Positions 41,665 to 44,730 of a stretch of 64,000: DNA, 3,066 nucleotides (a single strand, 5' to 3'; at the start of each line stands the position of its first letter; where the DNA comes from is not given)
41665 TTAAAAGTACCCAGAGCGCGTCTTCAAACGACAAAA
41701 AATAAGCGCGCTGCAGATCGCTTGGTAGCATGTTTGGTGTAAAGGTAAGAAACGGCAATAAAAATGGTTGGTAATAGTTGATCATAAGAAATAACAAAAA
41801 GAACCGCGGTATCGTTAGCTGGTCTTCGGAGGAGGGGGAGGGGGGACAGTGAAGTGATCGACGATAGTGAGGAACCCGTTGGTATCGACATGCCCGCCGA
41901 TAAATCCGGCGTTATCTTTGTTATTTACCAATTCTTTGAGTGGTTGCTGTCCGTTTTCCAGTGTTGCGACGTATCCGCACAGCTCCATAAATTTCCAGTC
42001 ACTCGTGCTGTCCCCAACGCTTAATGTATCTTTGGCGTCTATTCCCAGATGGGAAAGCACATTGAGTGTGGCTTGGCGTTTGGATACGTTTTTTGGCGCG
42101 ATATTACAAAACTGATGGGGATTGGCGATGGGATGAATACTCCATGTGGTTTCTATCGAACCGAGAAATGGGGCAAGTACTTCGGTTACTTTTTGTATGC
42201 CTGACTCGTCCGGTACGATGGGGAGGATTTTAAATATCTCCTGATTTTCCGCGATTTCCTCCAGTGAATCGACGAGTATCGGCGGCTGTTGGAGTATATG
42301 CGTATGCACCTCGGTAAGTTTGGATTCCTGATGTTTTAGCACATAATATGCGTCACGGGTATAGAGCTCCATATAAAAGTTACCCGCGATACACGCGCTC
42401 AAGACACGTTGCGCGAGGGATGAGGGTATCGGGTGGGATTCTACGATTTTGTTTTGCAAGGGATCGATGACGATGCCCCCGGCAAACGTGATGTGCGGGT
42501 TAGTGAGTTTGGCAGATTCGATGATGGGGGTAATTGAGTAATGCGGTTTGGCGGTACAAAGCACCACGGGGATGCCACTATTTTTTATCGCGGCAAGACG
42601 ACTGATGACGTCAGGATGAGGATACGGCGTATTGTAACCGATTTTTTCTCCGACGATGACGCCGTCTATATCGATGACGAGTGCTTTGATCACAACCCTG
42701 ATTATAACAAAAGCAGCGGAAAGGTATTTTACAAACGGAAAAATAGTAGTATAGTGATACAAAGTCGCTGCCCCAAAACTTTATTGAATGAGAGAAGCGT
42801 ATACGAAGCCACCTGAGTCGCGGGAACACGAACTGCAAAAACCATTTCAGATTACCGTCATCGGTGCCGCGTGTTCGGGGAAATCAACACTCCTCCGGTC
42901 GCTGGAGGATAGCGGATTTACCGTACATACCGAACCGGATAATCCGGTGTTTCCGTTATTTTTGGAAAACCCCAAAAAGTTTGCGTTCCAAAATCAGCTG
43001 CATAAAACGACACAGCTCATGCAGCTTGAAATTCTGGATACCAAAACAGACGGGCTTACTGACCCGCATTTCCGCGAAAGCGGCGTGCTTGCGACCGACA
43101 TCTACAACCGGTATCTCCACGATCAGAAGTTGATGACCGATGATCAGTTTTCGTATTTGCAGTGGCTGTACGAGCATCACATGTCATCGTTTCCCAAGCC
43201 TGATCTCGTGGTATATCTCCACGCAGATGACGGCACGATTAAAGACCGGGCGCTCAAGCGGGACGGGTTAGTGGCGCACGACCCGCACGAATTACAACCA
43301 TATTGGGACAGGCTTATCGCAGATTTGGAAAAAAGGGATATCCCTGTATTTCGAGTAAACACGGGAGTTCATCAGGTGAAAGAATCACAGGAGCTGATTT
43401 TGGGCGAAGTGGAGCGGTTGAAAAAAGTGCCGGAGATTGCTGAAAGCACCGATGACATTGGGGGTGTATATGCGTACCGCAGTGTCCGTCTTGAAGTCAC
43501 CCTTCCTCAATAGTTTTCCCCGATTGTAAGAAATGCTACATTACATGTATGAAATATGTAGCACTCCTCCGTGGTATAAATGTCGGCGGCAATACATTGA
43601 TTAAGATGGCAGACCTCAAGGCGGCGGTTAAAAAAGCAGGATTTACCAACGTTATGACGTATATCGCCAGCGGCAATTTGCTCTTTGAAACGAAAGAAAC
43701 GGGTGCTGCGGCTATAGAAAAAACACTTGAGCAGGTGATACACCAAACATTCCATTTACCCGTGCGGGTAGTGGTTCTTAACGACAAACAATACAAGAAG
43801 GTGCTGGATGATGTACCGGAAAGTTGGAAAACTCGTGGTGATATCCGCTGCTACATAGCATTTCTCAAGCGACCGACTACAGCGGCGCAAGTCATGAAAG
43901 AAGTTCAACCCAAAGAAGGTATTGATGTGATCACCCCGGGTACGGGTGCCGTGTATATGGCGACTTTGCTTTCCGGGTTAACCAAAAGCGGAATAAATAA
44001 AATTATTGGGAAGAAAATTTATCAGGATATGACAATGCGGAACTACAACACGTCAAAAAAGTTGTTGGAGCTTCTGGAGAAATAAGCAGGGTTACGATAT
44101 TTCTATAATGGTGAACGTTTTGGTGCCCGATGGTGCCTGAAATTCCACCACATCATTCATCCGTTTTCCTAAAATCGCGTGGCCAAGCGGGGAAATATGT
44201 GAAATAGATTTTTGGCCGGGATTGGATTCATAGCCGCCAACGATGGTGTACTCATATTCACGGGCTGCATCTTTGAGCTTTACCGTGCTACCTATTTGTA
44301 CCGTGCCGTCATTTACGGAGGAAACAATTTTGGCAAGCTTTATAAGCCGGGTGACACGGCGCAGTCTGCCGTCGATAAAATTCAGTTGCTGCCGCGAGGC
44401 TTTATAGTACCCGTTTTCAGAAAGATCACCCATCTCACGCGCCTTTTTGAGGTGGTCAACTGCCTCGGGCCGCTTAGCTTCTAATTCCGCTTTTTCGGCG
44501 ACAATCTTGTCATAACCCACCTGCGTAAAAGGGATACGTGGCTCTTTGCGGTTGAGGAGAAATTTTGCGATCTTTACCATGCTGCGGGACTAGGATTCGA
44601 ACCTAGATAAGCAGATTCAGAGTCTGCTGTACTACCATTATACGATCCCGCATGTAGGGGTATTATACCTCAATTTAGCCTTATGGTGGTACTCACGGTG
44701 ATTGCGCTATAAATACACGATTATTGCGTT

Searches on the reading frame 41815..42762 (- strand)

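Call 4: search_protein_families(library=pfam, proteins=[window:41815-42762:-], max_evalue=0.01)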
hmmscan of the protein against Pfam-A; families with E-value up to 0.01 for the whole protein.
window:41815-42762:- (315 aa): 4 families
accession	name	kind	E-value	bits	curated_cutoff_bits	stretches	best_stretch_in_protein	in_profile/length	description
PF08282.18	Hydrolase_3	-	3.7e-33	115.8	20.9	1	28-280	1-240/255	haloacid dehalogenase-like hydrolase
PF00702.32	Hydrolase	-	0.00037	21.4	26.4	0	38-82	89-133/191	haloacid dehalogenase-like hydrolase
PF05116.19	S6PP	-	0.00081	19.5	20.3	1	174-273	115-211/247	Sucrose-6F-phosphate phosphohydrolase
PF12710.13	HAD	-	0.0053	17.6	27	0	48-83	86-121/189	haloacid dehalogenase-like hydrolase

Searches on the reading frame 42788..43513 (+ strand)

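Call 4: search_protein_families(library=pfam, proteins=[window:42788-43513:+], max_evalue=0.01)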
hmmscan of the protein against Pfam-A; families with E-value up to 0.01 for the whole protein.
window:42788-43513:+ (241 aa): 3 families
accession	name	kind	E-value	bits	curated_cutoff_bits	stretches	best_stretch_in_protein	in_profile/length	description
PF01712.25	dNK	-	2.6e-12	47.4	27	1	22-159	1-144/203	Deoxynucleoside kinase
PF13521.12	AAA_28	-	6.7e-09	36.6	27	1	22-194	2-160/164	AAA domain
PF13238.12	AAA_18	-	0.00043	21.2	29.4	1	22-159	1-112/128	AAA domain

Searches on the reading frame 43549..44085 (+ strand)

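Call 4: search_protein_families(library=pfam, proteins=[window:43549-44085:+], max_evalue=0.01)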
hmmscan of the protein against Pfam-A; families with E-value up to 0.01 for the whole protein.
window:43549-44085:+ (178 aa): 1 family
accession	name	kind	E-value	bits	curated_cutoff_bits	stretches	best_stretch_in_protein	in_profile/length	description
PF08002.16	DUF1697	-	7.1e-39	133.8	24.4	1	1-136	1-137/137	Protein of unknown function (DUF1697)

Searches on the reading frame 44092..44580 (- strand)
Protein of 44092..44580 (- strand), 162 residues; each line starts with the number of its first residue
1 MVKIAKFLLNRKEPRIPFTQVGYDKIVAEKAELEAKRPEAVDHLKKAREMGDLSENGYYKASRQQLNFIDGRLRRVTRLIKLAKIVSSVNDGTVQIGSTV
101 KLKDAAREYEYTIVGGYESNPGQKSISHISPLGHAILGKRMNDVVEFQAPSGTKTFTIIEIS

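Call 4: search_protein_families(library=pfam, proteins=[window:44092-44580:-], max_evalue=0.01)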
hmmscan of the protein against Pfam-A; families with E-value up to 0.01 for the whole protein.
window:44092-44580:- (162 aa): 2 families
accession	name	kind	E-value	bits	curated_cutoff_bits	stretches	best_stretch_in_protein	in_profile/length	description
PF01272.25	GreA_GreB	-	6.5e-23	80.9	26.9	1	91-162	3-76/77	Transcription elongation factor, GreA/GreB, C-term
PF03449.20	GreA_GreB_N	-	1.5e-16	60.8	24.5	1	16-85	1-71/71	Transcription elongation factor, N-terminal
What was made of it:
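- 44092..44580 (-): greA (transcription elongation factor). It is the left anchor of the variable slot. The strain-level breakpoint falls in its first ~5 codons, at about 44566-44572. Pfam GreA_GreB and GreA_GreB_N (call 4).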
